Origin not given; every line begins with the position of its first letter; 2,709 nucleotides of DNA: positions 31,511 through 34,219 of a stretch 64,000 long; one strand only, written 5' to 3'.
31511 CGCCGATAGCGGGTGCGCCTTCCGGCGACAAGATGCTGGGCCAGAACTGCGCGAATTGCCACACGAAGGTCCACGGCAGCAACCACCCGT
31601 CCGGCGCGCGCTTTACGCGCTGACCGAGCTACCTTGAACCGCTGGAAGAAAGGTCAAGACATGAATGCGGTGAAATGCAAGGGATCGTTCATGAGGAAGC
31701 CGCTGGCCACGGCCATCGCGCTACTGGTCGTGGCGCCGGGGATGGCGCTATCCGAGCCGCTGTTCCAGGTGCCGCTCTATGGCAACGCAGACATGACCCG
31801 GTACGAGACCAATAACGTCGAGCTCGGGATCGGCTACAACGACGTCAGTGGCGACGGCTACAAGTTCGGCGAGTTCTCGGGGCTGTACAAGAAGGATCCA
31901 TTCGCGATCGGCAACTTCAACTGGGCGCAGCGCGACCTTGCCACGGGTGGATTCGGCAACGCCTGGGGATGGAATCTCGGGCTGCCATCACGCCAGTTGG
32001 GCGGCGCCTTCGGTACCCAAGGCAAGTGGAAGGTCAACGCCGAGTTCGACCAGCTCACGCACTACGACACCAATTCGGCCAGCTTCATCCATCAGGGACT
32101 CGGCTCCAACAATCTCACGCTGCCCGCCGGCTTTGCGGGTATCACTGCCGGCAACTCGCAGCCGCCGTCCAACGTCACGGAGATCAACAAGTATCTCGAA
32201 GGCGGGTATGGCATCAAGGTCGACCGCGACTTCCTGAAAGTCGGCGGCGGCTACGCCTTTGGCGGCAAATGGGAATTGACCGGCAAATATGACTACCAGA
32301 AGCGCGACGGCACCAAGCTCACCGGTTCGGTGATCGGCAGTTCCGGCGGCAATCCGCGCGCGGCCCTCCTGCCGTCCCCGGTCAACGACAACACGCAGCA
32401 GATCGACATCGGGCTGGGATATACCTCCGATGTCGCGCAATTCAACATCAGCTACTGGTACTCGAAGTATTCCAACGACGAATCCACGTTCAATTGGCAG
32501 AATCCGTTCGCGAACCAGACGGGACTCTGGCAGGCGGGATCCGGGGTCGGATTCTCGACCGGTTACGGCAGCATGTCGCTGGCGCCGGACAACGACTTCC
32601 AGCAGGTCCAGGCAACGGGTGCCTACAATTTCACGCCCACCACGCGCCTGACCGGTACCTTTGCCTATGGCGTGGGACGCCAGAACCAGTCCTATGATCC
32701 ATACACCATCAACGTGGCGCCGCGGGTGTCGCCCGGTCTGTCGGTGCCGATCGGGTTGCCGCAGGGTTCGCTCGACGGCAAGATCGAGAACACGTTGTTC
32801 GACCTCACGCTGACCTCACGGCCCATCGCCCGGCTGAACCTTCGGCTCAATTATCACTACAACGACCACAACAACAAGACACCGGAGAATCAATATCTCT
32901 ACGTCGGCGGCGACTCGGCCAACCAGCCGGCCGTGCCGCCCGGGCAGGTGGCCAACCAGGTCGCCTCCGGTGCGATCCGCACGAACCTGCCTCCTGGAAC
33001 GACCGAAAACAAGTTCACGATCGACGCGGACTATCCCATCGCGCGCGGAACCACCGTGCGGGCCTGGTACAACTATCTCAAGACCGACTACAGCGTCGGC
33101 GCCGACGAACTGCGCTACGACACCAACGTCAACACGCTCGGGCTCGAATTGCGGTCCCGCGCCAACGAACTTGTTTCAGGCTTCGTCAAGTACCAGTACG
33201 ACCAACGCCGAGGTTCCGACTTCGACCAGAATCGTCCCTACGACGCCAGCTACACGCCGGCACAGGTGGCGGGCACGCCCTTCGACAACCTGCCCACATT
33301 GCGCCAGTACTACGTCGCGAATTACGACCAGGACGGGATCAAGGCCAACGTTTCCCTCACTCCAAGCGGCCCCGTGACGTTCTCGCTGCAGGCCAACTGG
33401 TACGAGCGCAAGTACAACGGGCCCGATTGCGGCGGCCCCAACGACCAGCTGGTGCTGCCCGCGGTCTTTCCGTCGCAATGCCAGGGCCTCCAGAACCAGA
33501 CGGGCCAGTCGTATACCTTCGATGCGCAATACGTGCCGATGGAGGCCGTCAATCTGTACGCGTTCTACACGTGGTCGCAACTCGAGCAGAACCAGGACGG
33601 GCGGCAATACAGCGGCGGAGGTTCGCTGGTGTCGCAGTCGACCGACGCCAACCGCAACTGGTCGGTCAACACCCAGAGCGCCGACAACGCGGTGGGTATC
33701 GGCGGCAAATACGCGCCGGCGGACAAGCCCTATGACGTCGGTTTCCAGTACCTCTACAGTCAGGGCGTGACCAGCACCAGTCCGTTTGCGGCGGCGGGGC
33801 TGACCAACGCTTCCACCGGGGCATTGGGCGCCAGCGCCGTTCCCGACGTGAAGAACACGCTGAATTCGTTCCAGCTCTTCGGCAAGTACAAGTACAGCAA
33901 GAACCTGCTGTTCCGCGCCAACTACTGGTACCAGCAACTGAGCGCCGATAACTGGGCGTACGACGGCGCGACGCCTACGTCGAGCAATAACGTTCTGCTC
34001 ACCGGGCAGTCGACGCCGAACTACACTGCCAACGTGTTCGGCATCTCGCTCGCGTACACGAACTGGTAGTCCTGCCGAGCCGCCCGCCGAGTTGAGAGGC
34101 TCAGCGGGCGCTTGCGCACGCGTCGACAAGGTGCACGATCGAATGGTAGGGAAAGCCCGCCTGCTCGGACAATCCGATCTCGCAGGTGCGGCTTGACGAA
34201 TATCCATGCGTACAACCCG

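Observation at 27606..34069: MtoAB/PioAB-type porin-cytochrome module with CymA-like and monohaem partners, interleaved with regulators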

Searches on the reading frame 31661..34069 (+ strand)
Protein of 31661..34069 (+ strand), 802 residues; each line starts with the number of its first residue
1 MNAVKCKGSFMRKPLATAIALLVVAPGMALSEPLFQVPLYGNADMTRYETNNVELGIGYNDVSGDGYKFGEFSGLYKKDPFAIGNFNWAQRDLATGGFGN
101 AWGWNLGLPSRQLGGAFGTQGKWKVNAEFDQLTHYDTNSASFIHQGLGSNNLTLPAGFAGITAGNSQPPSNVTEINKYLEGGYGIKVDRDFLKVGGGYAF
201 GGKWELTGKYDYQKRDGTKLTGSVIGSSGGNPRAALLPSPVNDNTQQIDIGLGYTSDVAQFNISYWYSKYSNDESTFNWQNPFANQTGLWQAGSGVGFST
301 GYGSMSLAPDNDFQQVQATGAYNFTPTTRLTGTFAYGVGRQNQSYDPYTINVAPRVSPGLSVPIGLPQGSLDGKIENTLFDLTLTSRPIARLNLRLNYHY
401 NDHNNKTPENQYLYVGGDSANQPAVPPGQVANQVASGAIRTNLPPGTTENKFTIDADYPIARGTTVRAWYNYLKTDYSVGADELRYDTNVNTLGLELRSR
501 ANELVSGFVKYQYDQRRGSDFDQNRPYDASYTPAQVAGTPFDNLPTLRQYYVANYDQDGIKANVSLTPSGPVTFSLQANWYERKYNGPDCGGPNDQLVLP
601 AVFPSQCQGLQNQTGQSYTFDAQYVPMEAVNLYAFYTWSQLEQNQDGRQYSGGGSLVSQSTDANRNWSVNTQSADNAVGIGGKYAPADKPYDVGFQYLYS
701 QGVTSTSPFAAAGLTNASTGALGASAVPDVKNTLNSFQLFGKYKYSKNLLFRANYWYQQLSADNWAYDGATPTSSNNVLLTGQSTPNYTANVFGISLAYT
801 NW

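Call 3: search_protein_families(library=pfam, proteins=[window:31661-34069:+], max_evalue=0.01)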
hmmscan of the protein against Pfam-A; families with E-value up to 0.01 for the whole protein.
window:31661-34069:+ (802 aa): 1 family
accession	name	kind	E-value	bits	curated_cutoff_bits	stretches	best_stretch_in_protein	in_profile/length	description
PF11854.14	MtrB_PioB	-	2.1e-113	380.5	23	1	63-799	3-633/635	Putative outer membrane beta-barrel porin, MtrB/PioB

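Call 7: search_solved_structures(query=window:31661-34069:+, max_evalue=0.01)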
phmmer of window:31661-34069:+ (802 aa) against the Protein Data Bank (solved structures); distinct sequences matched with E-value up to 0.01: 1.
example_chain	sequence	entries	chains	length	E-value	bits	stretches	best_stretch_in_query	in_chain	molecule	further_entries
6r2q_B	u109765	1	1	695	8.2e-17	64.3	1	100-799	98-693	Uncharacterized protein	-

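Call 10: search_protein_families(library=ncbifam, proteins=[window:31661-34069:+], max_evalue=0.001)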
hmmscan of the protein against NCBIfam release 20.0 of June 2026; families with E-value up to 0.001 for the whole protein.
window:31661-34069:+ (802 aa): 2 families
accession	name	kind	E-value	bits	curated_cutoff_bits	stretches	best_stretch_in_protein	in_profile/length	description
TIGR03509.1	OMP_MtrB_PioB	subfamily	2.6e-106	356.7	240.05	2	52-591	2-489/662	MtrB/PioB family decaheme-associated outer membrane protein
NF041027.1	GSU2204_Se_pt_1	equivalog_domain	9.8e-11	41.1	350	1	240-515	197-448/580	GSU2204 family CXXCH-containing (seleno)protein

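Call 24: find_homologous_proteins(query=window:31661-34069:+, max_evalue=1e-20)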
Query window:31661-34069:+ (802 aa): 104 proteins with E <= 1e-20 among 8000 candidates.
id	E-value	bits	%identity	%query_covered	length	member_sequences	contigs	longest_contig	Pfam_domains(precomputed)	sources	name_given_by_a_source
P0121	0.0e+0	1638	87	100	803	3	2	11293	PF11854.15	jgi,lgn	-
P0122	0.0e+0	1069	59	100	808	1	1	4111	PF11854.15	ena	-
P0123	0.0e+0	1046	59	99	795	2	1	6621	PF11854.15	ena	-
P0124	0.0e+0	1028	57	100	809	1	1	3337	PF11854.15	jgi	jgi:MtrB/PioB family decaheme-associated outer membrane protein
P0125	0.0e+0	1025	56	100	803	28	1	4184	PF11854.15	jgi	-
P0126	0.0e+0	1011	56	100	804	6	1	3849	PF11854.15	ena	-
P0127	2.8e-298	1010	56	100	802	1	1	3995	PF11854.15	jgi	jgi:MtrB/PioB family decaheme-associated outer membrane protein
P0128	6.1e-298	1009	55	99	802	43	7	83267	PF11854.15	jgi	jgi:MtrB/PioB family decaheme-associated outer membrane protein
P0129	9.0e-298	1009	56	100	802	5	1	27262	PF11854.15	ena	-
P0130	2.0e-297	1007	56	96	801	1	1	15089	PF11854.15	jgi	jgi:MtrB/PioB family decaheme-associated outer membrane protein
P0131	9.9e-296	1002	55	100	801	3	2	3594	PF11854.15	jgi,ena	-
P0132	1.0e-295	1002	54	100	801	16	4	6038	PF11854.15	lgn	-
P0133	1.5e-294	998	56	97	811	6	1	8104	PF11854.15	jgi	jgi:MtrB/PioB family decaheme-associated outer membrane protein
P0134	3.3e-294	997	56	96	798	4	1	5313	PF11854.15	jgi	jgi:MtrB/PioB family decaheme-associated outer membrane protein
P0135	1.3e-293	995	55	96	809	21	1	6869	PF11854.15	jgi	jgi:MtrB/PioB family decaheme-associated outer membrane protein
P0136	1.0e-291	989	54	100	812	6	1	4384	PF11854.15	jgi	jgi:MtrB/PioB family decaheme-associated outer membrane protein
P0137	3.1e-288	977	54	99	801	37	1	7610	PF11854.15,PF10082.16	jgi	jgi:MtrB/PioB family decaheme-associated outer membrane protein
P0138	8.0e-287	972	55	100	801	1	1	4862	PF11854.15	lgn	-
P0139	8.3e-287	972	53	100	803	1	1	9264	PF13609.13,PF11854.15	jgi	jgi:MtrB/PioB family decaheme-associated outer membrane protein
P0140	1.5e-285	968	53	100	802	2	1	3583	PF11854.15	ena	-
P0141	6.1e-278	943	52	100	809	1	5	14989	PF11854.15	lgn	-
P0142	1.3e-274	932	54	98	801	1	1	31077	PF11854.15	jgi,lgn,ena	-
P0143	8.9e-269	913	54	97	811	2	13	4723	PF11854.15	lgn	-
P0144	2.8e-263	894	52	98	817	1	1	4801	PF11854.15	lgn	-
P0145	4.0e-263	894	52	96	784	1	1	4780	PF11854.15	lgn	-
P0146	5.9e-263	893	53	97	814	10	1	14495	PF11854.15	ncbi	-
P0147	5.5e-260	884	52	99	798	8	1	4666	PF11854.15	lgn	-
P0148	6.5e-255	867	52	96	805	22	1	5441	PF11854.15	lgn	-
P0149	1.9e-252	859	50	97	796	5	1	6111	PF11854.15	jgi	jgi:MtrB/PioB family decaheme-associated outer membrane protein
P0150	5.2e-252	857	51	99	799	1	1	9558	PF11854.15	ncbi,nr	ncbi:MAG: MtrB/PioB family decaheme-associated outer membrane protein [Burkholderiales bacterium]|nr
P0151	7.3e-248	843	51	99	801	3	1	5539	PF11854.15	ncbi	-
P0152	4.4e-247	841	51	100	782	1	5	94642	PF11854.15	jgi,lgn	jgi:MtrB/PioB family decaheme-associated outer membrane protein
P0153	2.0e-243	829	50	96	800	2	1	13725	PF11854.15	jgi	jgi:MtrB/PioB family decaheme-associated outer membrane protein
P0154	3.0e-243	828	50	99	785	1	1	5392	PF11854.15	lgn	-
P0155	1.0e-242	826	49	96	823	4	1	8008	PF11854.15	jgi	jgi:MtrB/PioB family decaheme-associated outer membrane protein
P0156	1.3e-238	813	49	97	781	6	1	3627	PF11854.15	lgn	-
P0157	9.2e-235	800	49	96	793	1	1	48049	PF11854.15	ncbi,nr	ncbi:MAG: MtrB/PioB family decaheme-associated outer membrane protein [Burkholderiales bacterium]|nr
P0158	1.4e-234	799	48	100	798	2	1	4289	PF11854.15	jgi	jgi:MtrB/PioB family decaheme-associated outer membrane protein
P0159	2.9e-234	799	49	99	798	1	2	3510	PF11854.15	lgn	-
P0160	2.0e-232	792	48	96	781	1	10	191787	PF11854.15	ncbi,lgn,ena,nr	ncbi:decaheme-associated outer membrane protein, MtrB/PioB family [Burkholderiales bacterium]|nr:dec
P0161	3.1e-230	785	48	96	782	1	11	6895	PF11854.15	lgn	-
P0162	3.0e-229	782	49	100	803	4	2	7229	PF11854.15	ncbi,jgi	jgi:MtrB/PioB family decaheme-associated outer membrane protein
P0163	5.6e-229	781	47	96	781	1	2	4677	PF11854.15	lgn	-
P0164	6.6e-228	777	46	96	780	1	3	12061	PF11854.15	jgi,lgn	jgi:MtrB/PioB family decaheme-associated outer membrane protein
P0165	4.2e-227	775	47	100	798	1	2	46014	PF11854.15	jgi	jgi:MtrB/PioB family decaheme-associated outer membrane protein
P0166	7.4e-227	774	46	100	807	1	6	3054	PF11854.15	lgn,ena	-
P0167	1.6e-226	773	47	97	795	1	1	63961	PF11854.15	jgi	jgi:MtrB/PioB family decaheme-associated outer membrane protein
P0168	1.7e-226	773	47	96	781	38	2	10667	PF11854.15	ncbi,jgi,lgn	-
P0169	3.0e-226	772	48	100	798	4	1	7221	PF11854.15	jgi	jgi:MtrB/PioB family decaheme-associated outer membrane protein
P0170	4.7e-226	771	48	96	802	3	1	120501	PF11854.15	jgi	-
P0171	7.2e-226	771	46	100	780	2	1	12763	PF11854.15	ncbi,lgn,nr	ncbi:MAG: MtrB/PioB family decaheme-associated outer membrane protein [Burkholderiales bacterium]|nr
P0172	8.6e-225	767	47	97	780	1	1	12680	PF11854.15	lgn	-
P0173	1.3e-224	767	48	100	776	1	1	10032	PF11854.15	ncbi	-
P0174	1.3e-222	760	46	97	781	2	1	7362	PF11854.15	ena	-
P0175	5.0e-222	758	48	96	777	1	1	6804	PF11854.15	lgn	-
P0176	3.9e-220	752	46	96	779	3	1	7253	PF11854.15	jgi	jgi:MtrB/PioB family decaheme-associated outer membrane protein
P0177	2.3e-218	746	48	96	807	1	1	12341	PF11854.15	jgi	-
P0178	2.0e-216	739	46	100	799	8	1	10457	PF11854.15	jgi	jgi:MtrB/PioB family decaheme-associated outer membrane protein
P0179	9.0e-211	721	47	97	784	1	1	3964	PF11854.15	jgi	-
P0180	1.4e-200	687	46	99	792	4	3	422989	PF11854.15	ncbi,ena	-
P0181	2.4e-198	680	44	100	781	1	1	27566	PF11854.15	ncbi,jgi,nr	ncbi:MAG: MtrB/PioB family decaheme-associated outer membrane protein [Burkholderiales bacterium]|jg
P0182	1.7e-190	654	44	99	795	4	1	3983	PF11854.15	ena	-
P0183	2.7e-188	646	43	100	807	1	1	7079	PF11854.15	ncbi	-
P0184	2.2e-179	617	43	96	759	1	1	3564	PF11854.15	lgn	-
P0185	2.4e-168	580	41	96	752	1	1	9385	PF11854.15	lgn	-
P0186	4.8e-164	566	38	96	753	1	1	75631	PF11854.15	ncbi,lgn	ncbi:MAG: MtrB/PioB family decaheme-associated outer membrane protein [Pseudomonadota bacterium]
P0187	7.8e-154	532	40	99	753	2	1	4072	PF11854.15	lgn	-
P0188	1.8e-150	521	48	70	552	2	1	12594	PF11854.15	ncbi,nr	ncbi:MAG TPA: MtrB/PioB family outer membrane beta-barrel protein, partial [Burkholderiales bacteriu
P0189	1.4e-136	475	37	96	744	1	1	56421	PF11854.15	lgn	-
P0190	8.3e-135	470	37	95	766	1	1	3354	PF11854.15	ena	-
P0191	3.3e-132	461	36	98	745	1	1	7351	PF11854.15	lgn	-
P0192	1.2e-127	446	35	98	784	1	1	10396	PF11854.15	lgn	-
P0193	7.9e-125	437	36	96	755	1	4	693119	PF11854.15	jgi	jgi:MtrB/PioB family decaheme-associated outer membrane protein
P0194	3.3e-119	418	35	99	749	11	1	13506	PF11854.15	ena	-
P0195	6.7e-115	404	35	94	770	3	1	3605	PF11854.15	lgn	-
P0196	1.6e-106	376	33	99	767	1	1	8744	PF11854.15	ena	-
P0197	1.4e-97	346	32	100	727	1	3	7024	PF11854.15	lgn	-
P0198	2.0e-95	339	31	99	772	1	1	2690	PF11854.15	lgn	-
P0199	2.1e-92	329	30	94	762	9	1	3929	PF11854.15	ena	-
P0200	1.0e-91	327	31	99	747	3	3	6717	PF11854.15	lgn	-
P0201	2.3e-90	323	32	94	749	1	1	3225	PF13505.13,PF11854.15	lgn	-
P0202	1.7e-88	316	30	98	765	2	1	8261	PF11854.15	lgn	-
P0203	4.0e-79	285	29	93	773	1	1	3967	PF11854.15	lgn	-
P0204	2.2e-77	280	28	93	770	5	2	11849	PF11854.15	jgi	-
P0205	3.4e-68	249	29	93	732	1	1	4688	PF11854.15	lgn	-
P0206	1.2e-66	244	30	93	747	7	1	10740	PF11854.15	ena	-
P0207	2.1e-66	243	30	93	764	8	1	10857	PF11854.15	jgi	jgi:MtrB/PioB family decaheme-associated outer membrane protein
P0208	3.8e-64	236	30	96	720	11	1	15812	PF11854.15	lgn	-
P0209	8.0e-64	235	29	96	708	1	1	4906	PF11854.15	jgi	-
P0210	4.2e-63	232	29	99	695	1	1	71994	PF11854.15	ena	-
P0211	7.8e-63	231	30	93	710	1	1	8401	PF11854.15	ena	-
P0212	1.1e-59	221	29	97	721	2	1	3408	PF11854.15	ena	-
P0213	3.9e-59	219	29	93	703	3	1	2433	PF11854.15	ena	-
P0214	1.2e-58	218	29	93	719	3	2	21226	PF11854.15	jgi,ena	-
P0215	3.4e-56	210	28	93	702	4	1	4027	PF11854.15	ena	-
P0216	4.0e-54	203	26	93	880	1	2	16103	PF11854.15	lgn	-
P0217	5.8e-51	192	33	59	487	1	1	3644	PF11854.15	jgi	-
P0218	1.6e-50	191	27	94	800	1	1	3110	PF11854.15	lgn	-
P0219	6.3e-49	185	26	92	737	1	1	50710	PF11854.15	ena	-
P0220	2.3e-43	167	30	67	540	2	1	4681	PF11854.15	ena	-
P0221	3.5e-33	133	26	94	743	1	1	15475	PF11854.15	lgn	-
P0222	1.8e-31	128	28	58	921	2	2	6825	PF11854.15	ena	-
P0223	3.3e-24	104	23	93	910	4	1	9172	PF11854.15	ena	-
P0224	9.6e-24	102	23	97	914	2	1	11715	PF11854.15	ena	-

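Call 39: predict_structure(alignment_id=A2)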
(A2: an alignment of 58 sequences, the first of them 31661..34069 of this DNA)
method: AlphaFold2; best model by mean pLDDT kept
length: 802 residues; sequences in the alignment: 58
mean_pLDDT: 86.7   pTM: 0.83
mean pLDDT of the five models: 86.7, 85.7, 84.0, 83.5, 82.8
residues with pLDDT >= 90: 516; 70-90: 189; 50-70: 49; < 50: 48
segments of 3 or more residues with pLDDT < 50: 1-43
pLDDT, mean of each block of 10 residues (from residue 1): 27 27 27 42 57 92 93 90 92 91 91 94 95 93 95 92 69 88 94 96 94 97 74 86 98 95 98 94 78 80 93 98 96 98 91 88 91 96 96 97 95 89 92 92 93 97 95 87 84 97 91 92 84 90 82 92 93 95 78 60 82 97 91 96 92 76 90 97 91 94 94 64 70 95 90 94 91 88 94 93 62
secondary structure, 60 per line:
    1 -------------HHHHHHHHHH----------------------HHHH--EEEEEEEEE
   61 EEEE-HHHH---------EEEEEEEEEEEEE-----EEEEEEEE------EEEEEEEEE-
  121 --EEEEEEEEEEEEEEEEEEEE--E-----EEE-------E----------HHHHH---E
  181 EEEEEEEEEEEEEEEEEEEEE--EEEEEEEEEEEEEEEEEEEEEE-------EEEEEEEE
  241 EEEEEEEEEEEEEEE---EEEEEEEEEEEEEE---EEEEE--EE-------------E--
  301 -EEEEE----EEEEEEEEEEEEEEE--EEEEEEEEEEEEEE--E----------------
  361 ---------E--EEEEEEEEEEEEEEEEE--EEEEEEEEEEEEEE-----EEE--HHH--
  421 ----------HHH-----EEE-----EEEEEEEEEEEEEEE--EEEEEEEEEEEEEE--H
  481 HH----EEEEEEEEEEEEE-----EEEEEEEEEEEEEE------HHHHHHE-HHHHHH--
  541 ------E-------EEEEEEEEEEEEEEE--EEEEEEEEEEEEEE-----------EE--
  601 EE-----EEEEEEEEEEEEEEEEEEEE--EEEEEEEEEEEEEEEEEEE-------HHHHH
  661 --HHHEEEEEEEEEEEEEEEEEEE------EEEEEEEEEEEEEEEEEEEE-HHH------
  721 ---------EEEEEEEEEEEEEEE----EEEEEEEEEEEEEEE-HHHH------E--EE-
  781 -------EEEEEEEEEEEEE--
elements in order (helices of 4 or more, strands of 3 or more residues): H14-23 H46-49 E52-64 H66-69 E79-91 E97-104 E111-119 E123-142 E151-153 H172-176 E180-201 E204-225 E233-255 E259-272 E276-280 E302-306 E311-325 E328-341 E373-389 E392-405 E411-413 E439-441 E447-461 E464-477 E487-499 E505-518 H525-530 H533-538 E555-569 E572-585 E608-627 E630-648 H656-660 E666-684 E691-710 E730-744 E749-763 H765-768 E788-800

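Call 44: fold_search(model_id=the predicted structure, library=pdb)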
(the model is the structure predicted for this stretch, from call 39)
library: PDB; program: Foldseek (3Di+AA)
matches with E <= 10: 868; with E <= 0.001: 449
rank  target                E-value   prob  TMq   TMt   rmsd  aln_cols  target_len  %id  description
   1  6r2q_B                1.4e-50  1.00  0.75  0.92   3.5       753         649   22  Structure of the Mtr complex (released 2020-04-22)
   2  4aip_C                1.0e-11  1.00  0.34  0.39  15.5       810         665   10  The FrpB iron transporter from Neisseria meningitidis (F3-3 variant) (released 2013-01-23)
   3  3ddr_A                1.1e-11  1.00  0.35  0.37  13.1       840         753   10  Structure of the Serratia marcescens hemophore receptor HasR-Ile671Gly mutant in complex with its hemophore HasA and h (released 2009-01-20)
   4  8p98_A                2.7e-11  1.00  0.34  0.41  10.9       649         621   10  BtuB3G3 bound to cyanocobalamin with ordered EL8 (released 2023-08-16)
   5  4aip_A                3.6e-11  1.00  0.34  0.40  13.0       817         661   10  The FrpB iron transporter from Neisseria meningitidis (F3-3 variant) (released 2013-01-23)
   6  8p97_A                4.7e-11  1.00  0.34  0.42  11.1       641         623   10  BtuB3G3 bound to cyanocobalamin with disordered EL8 (released 2023-08-16)
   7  4aiq                  5.6e-11  1.00  0.34  0.40  10.9       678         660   11  The FrpB iron transporter from Neisseria meningitidis (F5-1 variant) (released 2013-01-23)
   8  4aip_B                5.6e-11  1.00  0.35  0.41  11.9       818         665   10  The FrpB iron transporter from Neisseria meningitidis (F3-3 variant) (released 2013-01-23)
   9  6e4v                  8.8e-11  1.00  0.35  0.40  15.3       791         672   12  The Crystal Structure of FhuE from E. coli in complex with its substrate Coprogen (released 2019-04-10)
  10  5fr8_A                1.5e-10  1.00  0.31  0.34  12.7       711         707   10  Crystal structure of the siderophore receptor PirA from Acinetobacter baumannii (released 2016-05-11)
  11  6h7f_A                2.6e-10  1.00  0.34  0.39  16.2       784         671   12  Crystal structure of BauA, the Ferric preacinetobactin receptor from Acinetobacter baumannii in complex with Fe3+-Prea (released 2018-10-10)
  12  8ae1_A                2.7e-10  1.00  0.22  0.20  19.8       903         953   11  Structure of trimeric SlpA outer membrane protein (released 2022-11-30)
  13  3m8d                  2.9e-10  1.00  0.38  0.50   9.5       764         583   10  Crystal structure of spin-labeled BtuB V10R1 with bound calcium and cyanocobalamin (released 2010-09-15)
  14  2gsk_A                3.4e-10  1.00  0.37  0.48   9.9       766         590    9  Structure of the BtuB:TonB Complex (released 2006-06-13)
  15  5fok_A                4.0e-10  1.00  0.37  0.43  11.3       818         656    8  Crystal structure of the siderophore receptor PiuA from Pseudomonas aeruginosa (released 2016-05-11)
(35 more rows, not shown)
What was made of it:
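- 31661..34069 (+): MtoB/MtrB/PioB-family 26-strand outer-membrane barrel with a signal peptide and a C-terminal Trp. Calls 3, 7, 10, 24, 39 and 44.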
